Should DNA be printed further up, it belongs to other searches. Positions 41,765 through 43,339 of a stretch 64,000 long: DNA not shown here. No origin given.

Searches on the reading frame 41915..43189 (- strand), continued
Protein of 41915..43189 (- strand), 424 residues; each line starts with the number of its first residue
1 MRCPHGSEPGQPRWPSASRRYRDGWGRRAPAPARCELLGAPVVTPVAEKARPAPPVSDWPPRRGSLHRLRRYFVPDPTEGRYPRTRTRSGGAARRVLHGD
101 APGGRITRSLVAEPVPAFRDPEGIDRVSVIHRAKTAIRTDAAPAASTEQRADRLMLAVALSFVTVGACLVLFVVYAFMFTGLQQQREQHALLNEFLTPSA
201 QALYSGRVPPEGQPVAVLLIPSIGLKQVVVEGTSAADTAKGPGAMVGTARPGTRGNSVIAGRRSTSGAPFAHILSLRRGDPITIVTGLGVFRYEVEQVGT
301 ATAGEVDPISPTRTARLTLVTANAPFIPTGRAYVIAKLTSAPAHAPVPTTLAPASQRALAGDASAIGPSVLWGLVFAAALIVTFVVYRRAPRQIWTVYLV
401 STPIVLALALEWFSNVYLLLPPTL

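Call 61: search_protein_representatives(alignment_id=A3)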
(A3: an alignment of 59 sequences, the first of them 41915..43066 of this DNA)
Query: 59 sequences, 319 profile positions. Proteins with E-value up to 0.001 (for the whole library): 25680; up to 1e-10: 10446; up to 1e-30: 1971. The best 150 are listed.
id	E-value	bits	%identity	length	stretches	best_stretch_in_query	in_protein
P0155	7.5e-125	432.9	-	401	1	20-319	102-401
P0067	1.1e-115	402.8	-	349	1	23-319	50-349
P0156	1.4e-113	395.9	-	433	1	33-319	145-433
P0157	3.4e-113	394.6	-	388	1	25-319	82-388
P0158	1.2e-108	379.6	-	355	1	32-319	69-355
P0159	2.9e-108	378.4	-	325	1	41-319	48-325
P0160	1.0e-106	373.3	-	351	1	32-319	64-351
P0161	2.8e-102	358.8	-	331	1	21-319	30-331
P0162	2.0e-96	339.6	-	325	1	14-319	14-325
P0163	9.0e-95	334.1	-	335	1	39-319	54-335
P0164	2.3e-94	332.8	-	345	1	33-318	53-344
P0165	4.6e-92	325.2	-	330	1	38-319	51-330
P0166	7.0e-91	321.3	-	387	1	27-319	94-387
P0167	1.9e-89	316.6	-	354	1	49-319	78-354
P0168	5.1e-89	315.2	-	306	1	31-319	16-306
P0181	2.4e-85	303.1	-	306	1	39-319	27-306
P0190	5.7e-84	298.6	-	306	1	29-319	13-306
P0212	2.6e-80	286.6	-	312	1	25-319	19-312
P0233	9.5e-78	278.2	-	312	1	22-319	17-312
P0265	5.3e-75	269.2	-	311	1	39-319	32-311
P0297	1.4e-72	261.2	-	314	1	34-319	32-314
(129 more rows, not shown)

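Call 63: find_encoding_contigs(protein=P0150, flank=10000, max_places=1)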
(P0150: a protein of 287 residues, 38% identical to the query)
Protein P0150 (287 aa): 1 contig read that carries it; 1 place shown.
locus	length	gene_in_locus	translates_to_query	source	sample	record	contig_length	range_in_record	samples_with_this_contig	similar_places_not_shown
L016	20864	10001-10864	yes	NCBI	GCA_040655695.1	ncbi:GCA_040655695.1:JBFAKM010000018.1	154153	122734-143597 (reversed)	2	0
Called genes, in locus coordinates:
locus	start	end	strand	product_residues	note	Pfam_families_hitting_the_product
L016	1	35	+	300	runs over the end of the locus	PF00561:Abhydrolase_1, PF12146:Hydrolase_4, PF12697:Abhydrolase_6, PF00326:Peptidase_S9 (faint), PF12146:Hydrolase_4 (weak)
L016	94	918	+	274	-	PF00561:Abhydrolase_1 (faint), PF12146:Hydrolase_4 (weak), PF12697:Abhydrolase_6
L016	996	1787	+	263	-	PF13483:Lactamase_B_3 (weak), PF12706:Lactamase_B_2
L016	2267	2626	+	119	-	PF07411:DUF1508 (faint)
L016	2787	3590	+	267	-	-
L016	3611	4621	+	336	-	PF00528:BPD_transp_1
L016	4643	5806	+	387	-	PF00528:BPD_transp_1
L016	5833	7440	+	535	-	PF12849:PBP_like_2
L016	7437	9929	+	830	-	-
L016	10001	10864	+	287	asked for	PF04203:Sortase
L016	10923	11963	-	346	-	PF12849:PBP_like_2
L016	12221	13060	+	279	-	PF00005:ABC_tran, PF02463:SMC_N (weak), PF13304:AAA_21 (weak)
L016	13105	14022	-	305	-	PF12146:Hydrolase_4, PF00561:Abhydrolase_1, PF00975:Thioesterase (weak), PF12697:Abhydrolase_6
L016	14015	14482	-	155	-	-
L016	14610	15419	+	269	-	PF00459:Inositol_P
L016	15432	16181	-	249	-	PF01636:APH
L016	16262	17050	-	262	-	PF00561:Abhydrolase_1, PF12146:Hydrolase_4, PF12697:Abhydrolase_6, PF20408:Abhydrolase_11 (faint)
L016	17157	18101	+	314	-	PF01370:Epimerase, PF13460:NAD_binding_10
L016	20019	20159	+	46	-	-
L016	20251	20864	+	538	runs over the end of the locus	PF09594:GT87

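Call 64: find_encoding_contigs(protein=P0125, flank=10000, max_places=1)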
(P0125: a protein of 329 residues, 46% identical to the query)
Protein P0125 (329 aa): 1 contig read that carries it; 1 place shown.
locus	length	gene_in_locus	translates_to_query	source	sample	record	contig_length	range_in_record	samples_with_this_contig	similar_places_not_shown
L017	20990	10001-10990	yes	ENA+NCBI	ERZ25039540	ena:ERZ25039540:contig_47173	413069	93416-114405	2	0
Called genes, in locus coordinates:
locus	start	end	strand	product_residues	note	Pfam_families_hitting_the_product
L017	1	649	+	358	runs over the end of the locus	PF02826:2-Hacid_dh_C, PF19304:PGDH_inter, PF01842:ACT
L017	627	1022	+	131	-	-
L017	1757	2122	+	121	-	-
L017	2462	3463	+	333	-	PF00528:BPD_transp_1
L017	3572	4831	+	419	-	PF00528:BPD_transp_1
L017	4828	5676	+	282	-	PF00005:ABC_tran, PF02463:SMC_N (faint), PF13304:AAA_21 (faint)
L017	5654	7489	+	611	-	PF12849:PBP_like_2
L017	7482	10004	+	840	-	-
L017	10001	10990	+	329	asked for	PF04203:Sortase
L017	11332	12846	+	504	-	-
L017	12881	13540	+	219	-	-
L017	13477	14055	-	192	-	PF00694:Aconitase_C, PF27434:LeuD_C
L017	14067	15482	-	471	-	PF00330:Aconitase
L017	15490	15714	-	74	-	PF01272:GreA_GreB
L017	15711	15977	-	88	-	PF03449:GreA_GreB_N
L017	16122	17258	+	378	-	PF00144:Beta-lactamase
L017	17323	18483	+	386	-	PF03706:LPG_synthase_TM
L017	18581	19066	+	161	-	PF02502:LacAB_rpiB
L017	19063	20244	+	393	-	PF00464:SHMT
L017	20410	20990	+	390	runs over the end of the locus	PF00953:Glycos_transf_4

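Call 65: find_encoding_contigs(protein=P0097, flank=10000, max_places=1)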
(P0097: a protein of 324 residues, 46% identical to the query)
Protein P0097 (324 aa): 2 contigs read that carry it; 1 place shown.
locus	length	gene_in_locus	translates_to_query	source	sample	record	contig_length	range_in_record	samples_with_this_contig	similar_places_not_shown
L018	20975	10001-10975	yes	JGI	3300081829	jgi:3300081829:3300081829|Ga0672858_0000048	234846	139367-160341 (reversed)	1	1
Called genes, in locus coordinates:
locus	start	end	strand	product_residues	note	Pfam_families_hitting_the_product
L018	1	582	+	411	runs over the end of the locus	PF02771:Acyl-CoA_dh_N, PF02770:Acyl-CoA_dh_M, PF00441:Acyl-CoA_dh_1, PF08028:Acyl-CoA_dh_2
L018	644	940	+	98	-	-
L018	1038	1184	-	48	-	-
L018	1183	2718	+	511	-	PF12849:PBP_like_2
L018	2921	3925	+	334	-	PF00528:BPD_transp_1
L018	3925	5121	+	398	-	PF00528:BPD_transp_1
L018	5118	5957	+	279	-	PF00005:ABC_tran, PF02463:SMC_N (faint), PF13304:AAA_21 (weak)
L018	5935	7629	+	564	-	PF12849:PBP_like_2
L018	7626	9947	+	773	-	-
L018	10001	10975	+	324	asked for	PF04203:Sortase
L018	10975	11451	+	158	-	-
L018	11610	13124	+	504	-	PF12849:PBP_like_2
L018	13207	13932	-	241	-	-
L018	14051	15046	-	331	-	PF00814:TsaD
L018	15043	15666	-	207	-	PF01300:Sua5_yciO_yrdC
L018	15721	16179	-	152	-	PF00903:Glyoxalase, PF13669:Glyoxalase_4 (weak), PF18029:Glyoxalase_6, PF22677:Ble-like_N (weak)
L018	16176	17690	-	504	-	PF03007:WS_DGAT_cat, PF06974:WS_DGAT_C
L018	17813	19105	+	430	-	PF00135:COesterase, PF20434:BD-FAE, PF07859:Abhydrolase_3, PF00326:Peptidase_S9 (weak)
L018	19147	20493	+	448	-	PF13458:Peripla_BP_6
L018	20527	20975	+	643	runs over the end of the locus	PF02653:BPD_transp_2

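Call 67: list_cluster_members(proteins=[P0155, P0158, P0162, P0168, P0181, P0190, P0212, P0233, P0265, P0297])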
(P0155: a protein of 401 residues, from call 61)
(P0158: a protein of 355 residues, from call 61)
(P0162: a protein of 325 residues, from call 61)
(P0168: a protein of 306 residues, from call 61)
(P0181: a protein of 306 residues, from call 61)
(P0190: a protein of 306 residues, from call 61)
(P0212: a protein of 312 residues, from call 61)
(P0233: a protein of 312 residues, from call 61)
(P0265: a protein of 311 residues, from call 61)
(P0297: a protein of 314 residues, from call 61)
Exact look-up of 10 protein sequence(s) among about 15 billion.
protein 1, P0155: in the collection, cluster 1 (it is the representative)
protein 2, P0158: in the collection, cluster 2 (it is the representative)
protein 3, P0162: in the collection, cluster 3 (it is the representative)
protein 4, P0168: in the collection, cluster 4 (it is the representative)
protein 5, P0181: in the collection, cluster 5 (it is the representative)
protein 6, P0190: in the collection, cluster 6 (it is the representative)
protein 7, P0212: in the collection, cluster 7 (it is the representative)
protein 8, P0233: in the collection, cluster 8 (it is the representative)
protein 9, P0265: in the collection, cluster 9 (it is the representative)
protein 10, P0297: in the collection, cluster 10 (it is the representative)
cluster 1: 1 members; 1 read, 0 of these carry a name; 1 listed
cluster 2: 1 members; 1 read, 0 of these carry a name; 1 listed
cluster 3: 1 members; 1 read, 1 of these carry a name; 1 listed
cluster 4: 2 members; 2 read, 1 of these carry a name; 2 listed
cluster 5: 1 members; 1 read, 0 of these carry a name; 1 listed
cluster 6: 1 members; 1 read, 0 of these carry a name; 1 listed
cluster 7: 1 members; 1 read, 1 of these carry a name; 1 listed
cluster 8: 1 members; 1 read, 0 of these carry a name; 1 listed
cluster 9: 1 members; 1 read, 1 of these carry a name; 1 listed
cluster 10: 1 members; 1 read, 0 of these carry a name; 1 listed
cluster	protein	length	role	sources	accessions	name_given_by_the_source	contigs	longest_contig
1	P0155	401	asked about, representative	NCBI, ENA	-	-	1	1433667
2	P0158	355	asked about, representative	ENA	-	-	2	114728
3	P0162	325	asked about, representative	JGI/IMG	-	sortase A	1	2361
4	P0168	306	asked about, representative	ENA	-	-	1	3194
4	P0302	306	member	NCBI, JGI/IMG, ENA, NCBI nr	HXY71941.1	MAG TPA: class D sortase [Actinomycetota bacterium] | class D sortase [Actinomycetota bacterium]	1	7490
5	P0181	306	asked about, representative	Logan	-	-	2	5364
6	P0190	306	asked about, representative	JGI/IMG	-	-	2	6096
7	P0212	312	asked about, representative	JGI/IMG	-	sortase A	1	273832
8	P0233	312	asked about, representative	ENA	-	-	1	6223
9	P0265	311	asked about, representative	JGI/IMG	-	sortase A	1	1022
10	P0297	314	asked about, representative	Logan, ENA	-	-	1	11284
